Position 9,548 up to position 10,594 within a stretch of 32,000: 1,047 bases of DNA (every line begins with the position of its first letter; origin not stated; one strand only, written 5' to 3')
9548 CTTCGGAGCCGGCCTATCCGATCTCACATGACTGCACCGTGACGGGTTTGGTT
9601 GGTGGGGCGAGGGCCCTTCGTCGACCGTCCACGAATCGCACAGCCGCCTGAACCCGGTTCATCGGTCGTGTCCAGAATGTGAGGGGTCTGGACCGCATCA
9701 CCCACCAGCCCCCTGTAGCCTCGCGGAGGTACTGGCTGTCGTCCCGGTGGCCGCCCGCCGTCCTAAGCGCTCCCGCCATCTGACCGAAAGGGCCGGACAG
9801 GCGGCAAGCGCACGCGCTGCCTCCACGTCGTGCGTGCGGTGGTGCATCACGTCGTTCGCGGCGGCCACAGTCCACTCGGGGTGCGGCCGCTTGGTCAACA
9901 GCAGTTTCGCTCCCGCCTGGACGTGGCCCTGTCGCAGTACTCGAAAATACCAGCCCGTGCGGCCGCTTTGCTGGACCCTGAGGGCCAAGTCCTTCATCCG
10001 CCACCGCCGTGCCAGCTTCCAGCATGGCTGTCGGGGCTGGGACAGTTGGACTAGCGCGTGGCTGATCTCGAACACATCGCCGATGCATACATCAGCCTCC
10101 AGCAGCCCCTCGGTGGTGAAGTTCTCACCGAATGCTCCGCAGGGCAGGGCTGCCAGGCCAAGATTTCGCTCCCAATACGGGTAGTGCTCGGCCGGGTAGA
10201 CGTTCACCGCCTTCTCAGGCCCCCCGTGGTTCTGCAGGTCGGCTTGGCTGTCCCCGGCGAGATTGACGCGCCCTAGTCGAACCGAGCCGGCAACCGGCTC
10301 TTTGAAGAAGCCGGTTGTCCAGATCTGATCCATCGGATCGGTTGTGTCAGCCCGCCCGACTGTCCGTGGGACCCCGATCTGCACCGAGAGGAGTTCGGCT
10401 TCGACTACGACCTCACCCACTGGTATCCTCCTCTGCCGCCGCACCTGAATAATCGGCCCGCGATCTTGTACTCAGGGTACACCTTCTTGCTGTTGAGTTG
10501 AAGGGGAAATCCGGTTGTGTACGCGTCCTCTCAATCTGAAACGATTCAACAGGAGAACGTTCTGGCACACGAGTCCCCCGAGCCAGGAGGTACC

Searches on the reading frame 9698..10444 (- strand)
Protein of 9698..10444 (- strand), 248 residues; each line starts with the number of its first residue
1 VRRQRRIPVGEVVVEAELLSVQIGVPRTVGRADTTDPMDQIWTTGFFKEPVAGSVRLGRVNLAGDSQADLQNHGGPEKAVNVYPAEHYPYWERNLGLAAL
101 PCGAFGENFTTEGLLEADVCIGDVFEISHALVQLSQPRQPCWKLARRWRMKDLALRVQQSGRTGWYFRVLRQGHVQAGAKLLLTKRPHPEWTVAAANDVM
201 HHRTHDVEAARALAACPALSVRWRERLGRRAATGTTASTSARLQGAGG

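Call 34: search_protein_families(library=pfam, proteins=[window:9698-10444:-], max_evalue=0.001)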
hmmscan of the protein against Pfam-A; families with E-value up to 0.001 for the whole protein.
window:9698-10444:- (248 aa): 2 families
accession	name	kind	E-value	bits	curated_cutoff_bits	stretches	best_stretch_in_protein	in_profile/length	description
PF03473.23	MOSC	-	1.1e-37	129.1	22.7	1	70-180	2-118/120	MOSC domain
PF03475.19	YiiM_3-alpha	-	1.8e-12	47.4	22.7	1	191-230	1-40/44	YiiM-like, 3-alpha helix domain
